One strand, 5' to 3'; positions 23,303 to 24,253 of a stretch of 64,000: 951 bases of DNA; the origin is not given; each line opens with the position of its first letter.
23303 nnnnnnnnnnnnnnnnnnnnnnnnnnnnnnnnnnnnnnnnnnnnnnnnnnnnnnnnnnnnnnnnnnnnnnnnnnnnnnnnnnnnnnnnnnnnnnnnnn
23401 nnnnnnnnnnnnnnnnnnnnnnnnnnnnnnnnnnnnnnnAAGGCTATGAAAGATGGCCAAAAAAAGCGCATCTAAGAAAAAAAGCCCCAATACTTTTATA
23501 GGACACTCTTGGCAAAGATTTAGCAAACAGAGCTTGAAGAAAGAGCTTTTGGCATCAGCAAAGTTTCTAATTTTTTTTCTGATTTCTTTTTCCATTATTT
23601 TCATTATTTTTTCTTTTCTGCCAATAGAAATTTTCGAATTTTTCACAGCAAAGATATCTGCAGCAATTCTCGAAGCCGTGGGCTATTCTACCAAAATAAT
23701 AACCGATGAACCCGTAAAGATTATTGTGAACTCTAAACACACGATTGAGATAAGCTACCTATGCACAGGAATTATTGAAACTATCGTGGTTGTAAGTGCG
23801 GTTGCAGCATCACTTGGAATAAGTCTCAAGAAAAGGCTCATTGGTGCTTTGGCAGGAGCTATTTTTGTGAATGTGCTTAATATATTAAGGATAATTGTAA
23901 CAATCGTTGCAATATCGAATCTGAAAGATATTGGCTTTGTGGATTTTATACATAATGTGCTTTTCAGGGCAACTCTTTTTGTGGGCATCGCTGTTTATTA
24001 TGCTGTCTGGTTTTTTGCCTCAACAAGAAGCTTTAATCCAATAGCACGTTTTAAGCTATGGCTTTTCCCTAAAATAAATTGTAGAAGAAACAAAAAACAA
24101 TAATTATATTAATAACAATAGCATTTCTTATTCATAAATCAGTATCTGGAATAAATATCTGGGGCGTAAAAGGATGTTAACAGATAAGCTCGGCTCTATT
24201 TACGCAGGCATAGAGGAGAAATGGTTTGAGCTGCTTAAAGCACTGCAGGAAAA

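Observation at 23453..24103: Miniature archaeosortase/exosortase-like membrane protein immediately upstream of the giant-protein array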

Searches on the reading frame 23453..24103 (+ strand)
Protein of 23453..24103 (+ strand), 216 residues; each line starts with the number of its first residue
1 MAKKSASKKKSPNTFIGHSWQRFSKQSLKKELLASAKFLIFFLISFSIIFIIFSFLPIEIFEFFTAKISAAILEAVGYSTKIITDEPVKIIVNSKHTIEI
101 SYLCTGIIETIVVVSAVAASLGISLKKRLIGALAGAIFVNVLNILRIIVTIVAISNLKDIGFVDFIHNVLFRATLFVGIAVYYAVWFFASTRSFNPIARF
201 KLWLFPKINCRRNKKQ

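Call 3: search_protein_families(library=pfam, proteins=[window:23453-24103:+], max_evalue=10)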
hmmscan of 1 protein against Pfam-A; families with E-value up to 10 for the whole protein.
window:23453-24103:+ (216 aa): 1 family
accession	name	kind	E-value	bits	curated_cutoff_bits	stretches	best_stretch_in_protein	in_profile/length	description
PF09721.15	Exosortase_EpsH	-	4.8e-06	26.6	25.7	1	31-170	97-235/254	Transmembrane exosortase (Exosortase_EpsH)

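Call 4: search_protein_families(library=ncbifam, proteins=[window:23453-24103:+], max_evalue=10)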
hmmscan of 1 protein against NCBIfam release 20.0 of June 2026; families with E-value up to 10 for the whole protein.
window:23453-24103:+ (216 aa): 8 families
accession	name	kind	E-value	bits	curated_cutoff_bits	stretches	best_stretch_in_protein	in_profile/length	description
TIGR04175.1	archaeo_artD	exception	1.9e-09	37.6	125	1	36-177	3-134/150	archaeosortase D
NF046081.1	exosort_XrtX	exception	7.2e-09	35.8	170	1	64-187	39-159/168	exosortase X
TIGR04178.1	exo_archaeo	signature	1.2e-08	35.1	23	1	99-188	2-95/97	exosortase/archaeosortase family protein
TIGR03110.1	exosort_Gpos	exception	5.3e-08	33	102.75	1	31-186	20-176/187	exosortase family protein XrtG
TIGR04177.1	exosort_XrtH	exception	6.5e-08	32.7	86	1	38-191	3-156/158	exosortase H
TIGR04300.1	exosort_XrtM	exception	1.5e-05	25.5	125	1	66-194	25-148/150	exosortase family protein XrtM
TIGR04128.1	exoso_Fjoh_1448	exception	0.00011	22.5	90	1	39-187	12-169/174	exosortase family protein XrtF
NF058599.1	KDN-9-PPhBT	equivalog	0.011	16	180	1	71-127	37-95/152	3-deoxy-D-glycero-D-galacto-nonulopyranosonate 9-phosphatase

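Call 8: find_homologous_proteins(query=window:23453-24103:+, max_evalue=0.001)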
Query window:23453-24103:+ (216 aa): 3 proteins with E <= 0.001 among 937 candidates.
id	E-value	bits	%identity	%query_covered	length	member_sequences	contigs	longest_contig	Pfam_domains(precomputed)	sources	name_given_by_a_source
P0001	1.1e-128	445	100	100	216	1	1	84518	PF09721.16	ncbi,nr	ncbi:MAG: exosortase/archaeosortase family protein [Candidatus Diapherotrites archaeon]|nr:exosortas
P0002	2.6e-79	284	66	100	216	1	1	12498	PF09721.16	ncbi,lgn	ncbi:MAG: exosortase/archaeosortase family protein [Candidatus Diapherotrites archaeon]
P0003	1.7e-47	180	53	82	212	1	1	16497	PF09721.16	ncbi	ncbi:MAG: archaeosortase/exosortase family protein [Candidatus Diapherotrites archaeon]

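Call 11: find_encoding_contigs(protein=P0002, flank=10000, max_places=3)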
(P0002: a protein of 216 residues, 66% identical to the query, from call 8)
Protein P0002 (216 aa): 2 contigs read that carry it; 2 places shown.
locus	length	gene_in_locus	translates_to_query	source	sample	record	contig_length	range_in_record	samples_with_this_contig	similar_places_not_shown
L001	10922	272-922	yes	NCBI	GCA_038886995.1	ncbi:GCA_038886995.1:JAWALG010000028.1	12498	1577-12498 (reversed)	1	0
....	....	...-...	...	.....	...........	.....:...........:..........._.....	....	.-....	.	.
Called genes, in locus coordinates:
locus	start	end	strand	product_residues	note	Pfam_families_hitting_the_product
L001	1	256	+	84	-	?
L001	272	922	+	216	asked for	PF09721:Exosortase_EpsH (weak)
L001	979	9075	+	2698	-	PF13620:CarboxypepD_reg (faint), PF13715:CarbopepD_reg_2 (faint)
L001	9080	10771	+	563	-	-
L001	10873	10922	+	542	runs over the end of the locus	PF17789:MG4 (faint), PF24025:Ig_DR_A0283-like (faint), PF02369:Big_1 (faint), PF10670:DUF4198 (faint), PF11974:bMG3 (faint), PF13620:CarboxypepD_reg (faint), PF13715:CarbopepD_reg_2 (faint), PF17210:SdrD_B (faint), +1 more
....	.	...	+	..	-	?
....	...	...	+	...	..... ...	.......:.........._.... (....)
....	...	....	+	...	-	?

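Call 12: find_encoding_contigs(protein=P0003, flank=10000, max_places=3)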
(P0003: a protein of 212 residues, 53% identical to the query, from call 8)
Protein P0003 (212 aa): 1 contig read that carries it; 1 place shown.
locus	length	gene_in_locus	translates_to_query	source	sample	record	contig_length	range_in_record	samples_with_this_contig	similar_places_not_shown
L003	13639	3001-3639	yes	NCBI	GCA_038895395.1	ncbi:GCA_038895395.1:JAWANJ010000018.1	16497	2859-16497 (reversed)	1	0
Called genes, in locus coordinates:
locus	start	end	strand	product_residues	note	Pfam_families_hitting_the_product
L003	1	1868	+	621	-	PF00482:T2SSF (weak)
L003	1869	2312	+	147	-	-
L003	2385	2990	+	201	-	-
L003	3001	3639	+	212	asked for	PF09721:Exosortase_EpsH (weak)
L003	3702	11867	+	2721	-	PF13620:CarboxypepD_reg (faint), PF13715:CarbopepD_reg_2 (faint)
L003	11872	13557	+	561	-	-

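Call 30: search_protein_representatives(alignment_id=A1)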
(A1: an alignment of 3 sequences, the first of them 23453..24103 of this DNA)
Query: 3 sequences, 216 profile positions. Proteins with E-value up to 0.001 (for the whole library): 325; up to 1e-10: 133; up to 1e-30: 18. The best 150 are listed.
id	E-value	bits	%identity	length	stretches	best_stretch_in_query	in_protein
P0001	1.1e-114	397.7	-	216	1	1-216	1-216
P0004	2.5e-56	207.0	-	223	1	4-197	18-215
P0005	4.4e-48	180.1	-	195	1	26-190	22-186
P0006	9.0e-46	172.5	-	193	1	28-198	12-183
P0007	1.2e-39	152.5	-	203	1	11-190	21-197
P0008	3.3e-39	151.1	-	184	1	23-193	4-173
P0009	1.4e-37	145.8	-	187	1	28-194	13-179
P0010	3.3e-35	138.0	-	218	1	13-193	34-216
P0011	1.2e-34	136.1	-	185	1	22-193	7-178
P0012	1.7e-34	135.7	-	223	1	23-209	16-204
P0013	8.2e-34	133.4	-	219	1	24-194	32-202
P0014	3.4e-33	131.4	-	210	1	12-193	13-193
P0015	1.1e-32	129.8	-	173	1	31-194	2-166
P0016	1.6e-32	129.2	-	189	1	31-195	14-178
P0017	8.4e-32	126.9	-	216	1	27-194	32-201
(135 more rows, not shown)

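Call 36: find_related_loci(query=A3, collection=genome_contigs, flank=10000)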
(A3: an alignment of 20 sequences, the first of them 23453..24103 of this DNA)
Query A3 (216 aa) in genome_contigs; peptide patterns used: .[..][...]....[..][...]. (x = any residue, [..] = any of these).
48 stretches matched a pattern; 46 encode a relative of the query (tblastn E <= 1e-3); 46 distinct loci.
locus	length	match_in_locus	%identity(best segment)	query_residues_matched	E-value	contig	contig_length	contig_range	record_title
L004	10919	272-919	66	1-216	3e-81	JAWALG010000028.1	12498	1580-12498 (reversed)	MAG: Candidatus Iainarchaeum archaeon isolate SRBZ-1_202007_bins_46 SRBZ-1_202007_bins_46_scaffold_28, whole genome shot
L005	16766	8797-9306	56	24-193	1e-59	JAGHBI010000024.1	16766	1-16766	MAG: Candidatus Iainarchaeum archaeon isolate AUK252 PB_MBMC_206_c_000000000014, whole genome shotgun sequence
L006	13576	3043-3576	53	18-195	8e-53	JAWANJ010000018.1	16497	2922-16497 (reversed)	MAG: Candidatus Iainarchaeum archaeon isolate SRBZ-2_201901_bins_199 SRBZ-2_201901_bins_199_scaffold_18, whole genome sh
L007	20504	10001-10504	47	29-195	1e-40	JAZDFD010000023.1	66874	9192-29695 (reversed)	MAG: Candidatus Iainarchaeum archaeon isolate MEGAHIT-group-0.184 k141_20784148, whole genome shotgun sequence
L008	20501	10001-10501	40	29-193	4e-31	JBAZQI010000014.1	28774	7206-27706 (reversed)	MAG: archaeon isolate SO_2017_SWC_5 scaffold_1392_c1_LP-4_2017, whole genome shotgun sequence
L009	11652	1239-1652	44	54-193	2e-31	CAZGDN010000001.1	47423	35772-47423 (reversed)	MAG TPA_asm: uncultured archaeon isolate SRP141559_co1_70 genome assembly, contig: NODE_194_length_47423_cov_22.750697,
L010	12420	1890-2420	43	2-186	9e-31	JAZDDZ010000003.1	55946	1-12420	MAG: Candidatus Iainarchaeum archaeon isolate MEGAHIT-group-0.115 k141_2170482, whole genome shotgun sequence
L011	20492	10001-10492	42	29-192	1e-30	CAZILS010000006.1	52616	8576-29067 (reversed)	MAG TPA_asm: uncultured archaeon isolate SRP141376_co4_238 genome assembly, contig: NODE_1143_length_52616_cov_16.693271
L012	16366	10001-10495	38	29-192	8e-30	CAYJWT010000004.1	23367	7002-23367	MAG TPA_asm: uncultured archaeon isolate ERP125453_co1_509 genome assembly, contig: NODE_2006_length_23367_cov_5.555894,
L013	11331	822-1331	40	25-192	1e-29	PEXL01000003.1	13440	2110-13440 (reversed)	MAG: Candidatus Diapherotrites archaeon CG08_land_8_20_14_0_20_34_12 CG08_land_8_20_14_0.20_scaffold_2560_c, whole genom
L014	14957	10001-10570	40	25-216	4e-29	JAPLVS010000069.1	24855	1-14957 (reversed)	MAG: Candidatus Iainarchaeum archaeon isolate LacPavin_0920_SED3_MAG_48_10 LacPavin_0920_SED3_scaffold_2290631, whole ge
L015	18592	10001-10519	37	29-200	6e-29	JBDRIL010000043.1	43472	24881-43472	MAG: archaeon isolate MEGAHIT-group-1.583 k141_541335, whole genome shotgun sequence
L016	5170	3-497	41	29-193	1e-28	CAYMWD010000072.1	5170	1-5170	MAG TPA_asm: uncultured archaeon isolate SRP178699_co1_12 genome assembly, contig: NODE_23946_length_5170_cov_4.760899,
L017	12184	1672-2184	41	25-193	4e-28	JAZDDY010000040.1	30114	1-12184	MAG: Candidatus Iainarchaeum archaeon isolate MEGAHIT-group-0.114 k141_7764133, whole genome shotgun sequence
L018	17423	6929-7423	47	25-190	9e-28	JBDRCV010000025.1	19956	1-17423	MAG: archaeon isolate MEGAHIT-group-1.210 k141_1869169, whole genome shotgun sequence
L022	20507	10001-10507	41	24-192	3e-27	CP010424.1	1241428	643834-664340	MAG: archaeon GW2011_AR10 chromosome, complete genome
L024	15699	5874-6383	37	21-193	2e-27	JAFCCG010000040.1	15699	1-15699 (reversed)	MAG: Chloroflexi bacterium isolate AB_1215_Bin_59 AB_1215_Bin_59.fna_scaffold_16893, whole genome shotgun sequence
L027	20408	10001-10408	44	52-187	2e-26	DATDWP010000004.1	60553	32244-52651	MAG TPA_asm: archaeon isolate SMAG_U8115 k141_773631, whole genome shotgun sequence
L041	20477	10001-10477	36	28-193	2e-23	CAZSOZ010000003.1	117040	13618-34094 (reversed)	MAG TPA_asm: uncultured archaeon isolate SRP141376_co4_183 genome assembly, contig: NODE_214_length_117040_cov_12.116425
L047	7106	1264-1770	34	9-175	1e-14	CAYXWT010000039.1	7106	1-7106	MAG TPA_asm: uncultured archaeon isolate SRP191223_co1_94 genome assembly, contig: NODE_13863_length_7106_cov_23.635371,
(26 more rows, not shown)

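Call 41: predict_structure(alignment_id=A2)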
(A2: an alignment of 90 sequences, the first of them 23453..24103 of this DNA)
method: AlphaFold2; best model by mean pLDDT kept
length: 216 residues; sequences in the alignment: 90
mean_pLDDT: 88.6   pTM: 0.79
mean pLDDT of the five models: 88.6, 88.2, 88.0, 87.9, 87.5
residues with pLDDT >= 90: 162; 70-90: 15; 50-70: 36; < 50: 3
segments of 3 or more residues with pLDDT < 50: none
pLDDT, mean of each block of 10 residues (from residue 1): 54 57 87 96 98 97 98 98 97 96 95 98 97 98 96 94 91 92 96 70 70 64
secondary structure, 60 per line:
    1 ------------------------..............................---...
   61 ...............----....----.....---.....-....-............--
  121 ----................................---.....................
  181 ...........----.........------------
elements in order: H25-54 H58-75 E80-83 E88-92 E96-100 H102-105 H107-118 H125-156 H160-191 H196-204

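Call 43: search_solved_structures(query=A2, max_evalue=1)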
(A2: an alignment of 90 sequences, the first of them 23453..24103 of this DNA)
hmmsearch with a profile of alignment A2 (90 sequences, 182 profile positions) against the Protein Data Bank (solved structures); distinct sequences matched with E-value up to 1: 2.
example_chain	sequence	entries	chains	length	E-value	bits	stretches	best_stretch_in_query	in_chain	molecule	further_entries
9izd_A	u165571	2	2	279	0.038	16.9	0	114-169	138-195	Hydroxycarboxylic acid receptor 1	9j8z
8z87_R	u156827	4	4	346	0.066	16.1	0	114-168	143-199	Hydroxycarboxylic acid receptor 1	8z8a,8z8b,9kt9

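Call 48: search_protein_families(library=ncbifam, alignment_id=A2, max_evalue=0.001)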
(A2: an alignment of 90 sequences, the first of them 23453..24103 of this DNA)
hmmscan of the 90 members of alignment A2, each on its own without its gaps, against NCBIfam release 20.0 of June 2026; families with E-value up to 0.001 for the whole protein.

A. member 1, window:23453-24103:+ (216 aa): 7 families
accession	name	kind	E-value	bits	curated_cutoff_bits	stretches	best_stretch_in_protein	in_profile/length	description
TIGR04175.1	archaeo_artD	exception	1.9e-09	37.6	125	1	36-177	3-134/150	archaeosortase D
NF046081.1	exosort_XrtX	exception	7.2e-09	35.8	170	1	64-187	39-159/168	exosortase X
TIGR04178.1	exo_archaeo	signature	1.2e-08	35.1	23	1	99-188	2-95/97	exosortase/archaeosortase family protein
TIGR03110.1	exosort_Gpos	exception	5.3e-08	33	102.75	1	31-186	20-176/187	exosortase family protein XrtG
TIGR04177.1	exosort_XrtH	exception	6.5e-08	32.7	86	1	38-191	3-156/158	exosortase H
TIGR04300.1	exosort_XrtM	exception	1.5e-05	25.5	125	1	66-194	25-148/150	exosortase family protein XrtM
TIGR04128.1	exoso_Fjoh_1448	exception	0.00011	22.5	90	1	39-187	12-169/174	exosortase family protein XrtF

B. families by the number of members that match (of 90 scanned): 24 families
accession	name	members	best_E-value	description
TIGR04178.1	exo_archaeo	90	2.9e-13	exosortase/archaeosortase family protein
NF046081.1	exosort_XrtX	77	2.9e-14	exosortase X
TIGR04175.1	archaeo_artD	57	2.8e-12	archaeosortase D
TIGR03110.1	exosort_Gpos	53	1.7e-09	exosortase family protein XrtG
TIGR04177.1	exosort_XrtH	48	3.9e-11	exosortase H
TIGR04300.1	exosort_XrtM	47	6.8e-09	exosortase family protein XrtM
TIGR04144.1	archaeo_VPXXXP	36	2.4e-10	archaeosortase B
NF033505.2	paceosortase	21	4.6e-08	pacearchaeosortase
TIGR04124.1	archaeo_artE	16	2.1e-17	archaeosortase family protein ArtE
NF046083.1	exosort_XrtY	16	1.2e-08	exosortase Y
TIGR04128.1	exoso_Fjoh_1448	16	1e-07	exosortase family protein XrtF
TIGR04293.1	archaeo_artF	11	4.4e-08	archaeosortase family protein ArtF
TIGR02602.1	8TM_EpsH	9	1.7e-07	exosortase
NF045528.1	heimosortase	9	1.6e-06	heimdallarchaeosortase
TIGR03109.2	exosort_XrtA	9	2.8e-06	exosortase A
TIGR04125.1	exosort_PGF_TRM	6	8.8e-07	archaeosortase A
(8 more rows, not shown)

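Call 56: search_protein_families(library=pfam, proteins=[L010:1003-1899:+, L015:8850-9902:-, L041:8950-10008:-, L008:11563-12138:+, L013:80-706:+, L024:5013-5786:+, L022:11299-11883:+, L027:10645-15687:+, L047:2408-5449:+, L022:8708-9943:+], max_evalue=0.01)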
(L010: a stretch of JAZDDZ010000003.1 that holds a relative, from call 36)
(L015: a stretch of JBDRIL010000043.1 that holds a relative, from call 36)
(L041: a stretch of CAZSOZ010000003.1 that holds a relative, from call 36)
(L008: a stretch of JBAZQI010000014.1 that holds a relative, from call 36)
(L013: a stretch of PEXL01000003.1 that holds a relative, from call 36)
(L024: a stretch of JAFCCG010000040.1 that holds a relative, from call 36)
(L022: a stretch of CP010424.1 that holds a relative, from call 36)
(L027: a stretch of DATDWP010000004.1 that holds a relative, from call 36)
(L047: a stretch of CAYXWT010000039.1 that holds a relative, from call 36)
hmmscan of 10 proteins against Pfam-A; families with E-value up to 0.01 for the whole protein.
L010:1003-1899:+ (298 aa): 0 families

L015:8850-9902:- (350 aa): 0 families

L041:8950-10008:- (352 aa): 0 families

L008:11563-12138:+ (191 aa): 0 families

L013:80-706:+ (208 aa): 0 families

L024:5013-5786:+ (257 aa): 2 families
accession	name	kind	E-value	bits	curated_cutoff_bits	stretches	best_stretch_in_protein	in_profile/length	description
PF00526.23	Dicty_CTDC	-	5.4e-06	26.5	27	1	176-194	1-20/24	Dictyostelium (slime mold) repeat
PF17771.6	ADAMTS_CR_2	-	0.0056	17.5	27.3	0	177-215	22-68/69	ADAMTS cysteine-rich domain 2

L022:11299-11883:+ (194 aa): 0 families

L027:10645-15687:+ (1680 aa): 5 families
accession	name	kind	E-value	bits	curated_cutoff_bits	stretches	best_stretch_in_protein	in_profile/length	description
PF13385.13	Laminin_G_3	-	1.4e-23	84.1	27.6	1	94-253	2-150/151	Concanavalin A-like lectin/glucanases superfamily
PF03160.20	Calx-beta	-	1.6e-08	35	27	1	1046-1153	7-119/119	Calx-beta domain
PF16397.10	DUF5006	-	0.0013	18.4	34.1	1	1044-1156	146-257/263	Domain of unknown function (DUF5006)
PF00054.30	Laminin_G_1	-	0.0029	18.3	24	0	156-204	29-79/131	Laminin G domain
PF16656.11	Pur_ac_phosph_N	-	0.0092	17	30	1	970-1029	23-87/93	Purple acid Phosphatase, N-terminal domain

L047:2408-5449:+ (1013 aa): 0 families

L022:8708-9943:+ (411 aa): 0 families
